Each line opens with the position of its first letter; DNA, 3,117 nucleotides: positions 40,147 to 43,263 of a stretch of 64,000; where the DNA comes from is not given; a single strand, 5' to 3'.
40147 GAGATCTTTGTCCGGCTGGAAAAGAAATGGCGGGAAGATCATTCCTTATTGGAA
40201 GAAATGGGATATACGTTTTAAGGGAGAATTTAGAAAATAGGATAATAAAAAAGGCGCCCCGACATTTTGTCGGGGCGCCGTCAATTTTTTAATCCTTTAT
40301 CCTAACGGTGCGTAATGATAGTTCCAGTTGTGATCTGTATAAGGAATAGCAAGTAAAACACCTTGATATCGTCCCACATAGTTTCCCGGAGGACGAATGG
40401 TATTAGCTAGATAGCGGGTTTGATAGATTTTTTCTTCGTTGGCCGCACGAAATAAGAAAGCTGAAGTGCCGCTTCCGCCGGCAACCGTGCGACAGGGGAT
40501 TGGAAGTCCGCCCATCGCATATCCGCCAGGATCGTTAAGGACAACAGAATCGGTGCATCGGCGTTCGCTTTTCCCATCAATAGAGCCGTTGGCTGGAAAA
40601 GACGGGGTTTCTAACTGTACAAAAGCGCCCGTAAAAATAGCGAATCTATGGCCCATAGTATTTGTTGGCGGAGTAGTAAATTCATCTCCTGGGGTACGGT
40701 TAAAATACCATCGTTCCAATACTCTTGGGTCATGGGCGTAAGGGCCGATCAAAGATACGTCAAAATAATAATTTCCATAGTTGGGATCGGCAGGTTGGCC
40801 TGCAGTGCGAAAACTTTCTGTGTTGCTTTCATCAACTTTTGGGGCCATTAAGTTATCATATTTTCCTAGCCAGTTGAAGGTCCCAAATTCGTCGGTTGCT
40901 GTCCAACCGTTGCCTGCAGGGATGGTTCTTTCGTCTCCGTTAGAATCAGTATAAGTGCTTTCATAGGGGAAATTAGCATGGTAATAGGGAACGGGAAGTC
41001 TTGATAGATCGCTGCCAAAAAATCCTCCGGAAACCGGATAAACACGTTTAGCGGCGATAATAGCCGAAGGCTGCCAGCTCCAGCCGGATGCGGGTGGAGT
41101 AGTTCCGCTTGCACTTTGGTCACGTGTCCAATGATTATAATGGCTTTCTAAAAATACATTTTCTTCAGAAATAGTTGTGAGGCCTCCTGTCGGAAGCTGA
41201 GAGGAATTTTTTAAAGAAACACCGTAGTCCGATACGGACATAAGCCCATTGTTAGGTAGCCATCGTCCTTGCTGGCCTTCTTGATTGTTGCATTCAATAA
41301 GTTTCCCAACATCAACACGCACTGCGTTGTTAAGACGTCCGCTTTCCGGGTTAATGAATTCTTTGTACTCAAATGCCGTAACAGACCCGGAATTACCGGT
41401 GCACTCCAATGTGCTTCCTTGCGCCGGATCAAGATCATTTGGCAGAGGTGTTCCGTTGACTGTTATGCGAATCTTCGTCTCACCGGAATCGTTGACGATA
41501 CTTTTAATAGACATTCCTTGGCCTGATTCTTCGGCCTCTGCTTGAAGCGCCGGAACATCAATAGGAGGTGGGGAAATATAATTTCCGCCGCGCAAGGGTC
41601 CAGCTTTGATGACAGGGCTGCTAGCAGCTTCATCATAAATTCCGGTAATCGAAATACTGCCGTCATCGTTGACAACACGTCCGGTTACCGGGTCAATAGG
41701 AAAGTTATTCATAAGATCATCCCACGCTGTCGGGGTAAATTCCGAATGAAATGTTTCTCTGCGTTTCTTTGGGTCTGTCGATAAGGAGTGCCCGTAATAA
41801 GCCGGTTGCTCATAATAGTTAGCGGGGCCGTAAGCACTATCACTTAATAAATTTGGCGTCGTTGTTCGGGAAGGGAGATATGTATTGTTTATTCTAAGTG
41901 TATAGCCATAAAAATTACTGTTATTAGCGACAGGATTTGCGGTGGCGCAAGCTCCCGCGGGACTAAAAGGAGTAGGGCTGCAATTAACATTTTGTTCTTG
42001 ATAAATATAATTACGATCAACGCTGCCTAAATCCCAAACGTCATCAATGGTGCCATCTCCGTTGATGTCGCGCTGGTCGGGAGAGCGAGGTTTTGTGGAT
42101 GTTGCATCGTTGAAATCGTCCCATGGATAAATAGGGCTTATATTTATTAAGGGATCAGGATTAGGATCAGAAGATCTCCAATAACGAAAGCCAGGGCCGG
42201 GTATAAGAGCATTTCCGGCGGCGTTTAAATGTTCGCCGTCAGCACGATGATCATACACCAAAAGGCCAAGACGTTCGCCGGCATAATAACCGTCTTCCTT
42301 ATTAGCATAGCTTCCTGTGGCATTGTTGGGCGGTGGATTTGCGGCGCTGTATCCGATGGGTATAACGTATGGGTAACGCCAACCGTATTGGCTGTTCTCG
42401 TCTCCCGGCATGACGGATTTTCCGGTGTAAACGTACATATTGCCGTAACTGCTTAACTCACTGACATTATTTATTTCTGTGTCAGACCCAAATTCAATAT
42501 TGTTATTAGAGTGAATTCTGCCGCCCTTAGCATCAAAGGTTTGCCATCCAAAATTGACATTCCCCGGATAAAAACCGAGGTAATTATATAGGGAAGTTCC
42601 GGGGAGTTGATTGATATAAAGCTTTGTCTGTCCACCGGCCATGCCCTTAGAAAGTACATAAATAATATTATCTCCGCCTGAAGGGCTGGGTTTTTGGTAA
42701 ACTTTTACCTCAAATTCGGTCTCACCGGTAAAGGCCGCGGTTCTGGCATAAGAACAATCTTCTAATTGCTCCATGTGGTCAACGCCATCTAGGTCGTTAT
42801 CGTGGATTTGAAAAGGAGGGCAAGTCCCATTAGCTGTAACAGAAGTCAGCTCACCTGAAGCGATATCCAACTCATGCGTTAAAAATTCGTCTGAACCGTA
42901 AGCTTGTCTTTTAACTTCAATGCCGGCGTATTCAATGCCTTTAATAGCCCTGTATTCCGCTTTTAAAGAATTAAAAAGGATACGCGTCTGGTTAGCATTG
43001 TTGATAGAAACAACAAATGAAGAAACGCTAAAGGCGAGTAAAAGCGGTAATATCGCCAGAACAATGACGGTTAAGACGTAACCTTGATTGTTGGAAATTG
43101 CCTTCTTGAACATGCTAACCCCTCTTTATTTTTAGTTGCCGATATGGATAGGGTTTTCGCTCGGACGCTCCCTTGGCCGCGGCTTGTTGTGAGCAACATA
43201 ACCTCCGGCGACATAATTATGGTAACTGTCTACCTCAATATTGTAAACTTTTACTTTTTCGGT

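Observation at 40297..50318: Tandemly duplicated module: giant Cys-rich type IV pilin + roughly 900-aa PilX-N-like adhesin candidate (x2)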

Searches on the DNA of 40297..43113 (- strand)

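Call 22: search_rna_families(source=L001, start=1600, end=2300, threshold=evalue, max_evalue=1, show_alignments=2)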
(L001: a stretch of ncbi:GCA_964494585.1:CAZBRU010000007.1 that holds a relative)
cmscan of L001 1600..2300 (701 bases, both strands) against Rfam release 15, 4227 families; matches with E-value up to 1: 3.
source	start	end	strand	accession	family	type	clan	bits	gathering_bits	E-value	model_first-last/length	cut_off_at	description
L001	1935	1994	+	RF03167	c-di-GMP-I-GGC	Cis-reg; riboswitch;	CL00126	36.9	59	5.7e-07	1-80/80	no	c-di-GMP-I-GGC riboswitch aptamer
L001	1796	1898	-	RF01654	ceN82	Gene; snRNA; snoRNA; HACA-box;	-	20.5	80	0.94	1-135/135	no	Caenorhabditis snoRNA ceN82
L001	2099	2270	-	RF00557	L10_leader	Cis-reg; leader;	-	19.6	44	0.85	1-138/138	no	Ribosomal protein L10 leader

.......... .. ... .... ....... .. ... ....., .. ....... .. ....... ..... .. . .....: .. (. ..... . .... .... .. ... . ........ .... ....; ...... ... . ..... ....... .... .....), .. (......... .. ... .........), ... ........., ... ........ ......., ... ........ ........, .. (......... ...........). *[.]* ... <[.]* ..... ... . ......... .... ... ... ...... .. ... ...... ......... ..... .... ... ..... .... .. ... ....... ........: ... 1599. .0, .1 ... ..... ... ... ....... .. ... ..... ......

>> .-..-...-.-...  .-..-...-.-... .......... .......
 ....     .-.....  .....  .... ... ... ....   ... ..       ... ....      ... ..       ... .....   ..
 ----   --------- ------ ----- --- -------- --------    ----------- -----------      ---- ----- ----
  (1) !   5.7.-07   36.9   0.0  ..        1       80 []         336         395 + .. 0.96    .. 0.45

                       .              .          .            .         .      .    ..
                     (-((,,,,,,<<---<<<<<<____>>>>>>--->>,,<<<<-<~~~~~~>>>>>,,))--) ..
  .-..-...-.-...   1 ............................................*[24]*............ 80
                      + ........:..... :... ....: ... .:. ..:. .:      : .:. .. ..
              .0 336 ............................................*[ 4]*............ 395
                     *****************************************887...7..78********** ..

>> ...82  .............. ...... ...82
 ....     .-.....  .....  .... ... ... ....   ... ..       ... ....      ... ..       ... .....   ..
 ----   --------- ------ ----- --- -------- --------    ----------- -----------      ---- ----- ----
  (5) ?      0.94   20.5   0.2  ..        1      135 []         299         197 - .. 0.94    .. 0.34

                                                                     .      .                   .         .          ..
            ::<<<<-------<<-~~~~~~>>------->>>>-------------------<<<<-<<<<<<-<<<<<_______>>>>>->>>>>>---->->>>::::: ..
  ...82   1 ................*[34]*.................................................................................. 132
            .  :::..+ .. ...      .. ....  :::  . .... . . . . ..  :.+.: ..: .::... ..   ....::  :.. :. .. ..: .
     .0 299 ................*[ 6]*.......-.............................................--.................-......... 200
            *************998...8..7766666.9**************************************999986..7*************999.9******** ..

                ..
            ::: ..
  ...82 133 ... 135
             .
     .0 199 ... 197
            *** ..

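Call 43: search_rna_families(sources=[L001, L005, L006, L007, L008], threshold=gathering)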
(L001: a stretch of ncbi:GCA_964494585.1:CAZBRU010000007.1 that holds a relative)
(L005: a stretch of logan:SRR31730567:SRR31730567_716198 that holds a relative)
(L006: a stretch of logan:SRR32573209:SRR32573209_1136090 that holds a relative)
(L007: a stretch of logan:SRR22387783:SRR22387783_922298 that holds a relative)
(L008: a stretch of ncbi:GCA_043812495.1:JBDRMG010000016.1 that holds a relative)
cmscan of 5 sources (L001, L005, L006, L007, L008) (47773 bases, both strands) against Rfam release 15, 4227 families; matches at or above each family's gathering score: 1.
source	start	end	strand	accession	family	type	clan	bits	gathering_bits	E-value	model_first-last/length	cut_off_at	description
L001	1934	1993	+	RF01051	c-di-GMP-I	Cis-reg; riboswitch;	CL00126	40.6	35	0.00013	1-87/87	no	c-di-GMP-I riboswitch aptamer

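Call 64: search_rna_families(sources=[L009, L010], threshold=gathering)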
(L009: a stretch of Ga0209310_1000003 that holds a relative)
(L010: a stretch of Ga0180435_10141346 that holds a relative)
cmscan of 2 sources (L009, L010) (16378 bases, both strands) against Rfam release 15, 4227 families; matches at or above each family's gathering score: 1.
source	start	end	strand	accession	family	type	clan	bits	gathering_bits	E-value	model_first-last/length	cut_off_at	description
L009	3689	3776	+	RF01051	c-di-GMP-I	Cis-reg; riboswitch;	CL00126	56.9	35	4.6e-09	1-87/87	no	c-di-GMP-I riboswitch aptamer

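Call 100: search_rna_families(sources=[L011, L012], threshold=gathering)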
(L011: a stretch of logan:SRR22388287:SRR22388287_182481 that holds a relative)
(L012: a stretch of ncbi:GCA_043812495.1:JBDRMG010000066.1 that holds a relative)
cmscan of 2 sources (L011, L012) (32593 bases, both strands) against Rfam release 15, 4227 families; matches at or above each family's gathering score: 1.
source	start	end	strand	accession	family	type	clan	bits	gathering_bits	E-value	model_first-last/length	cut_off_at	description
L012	339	422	+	RF01051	c-di-GMP-I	Cis-reg; riboswitch;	CL00126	54.3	35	3.8e-08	1-87/87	no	c-di-GMP-I riboswitch aptamer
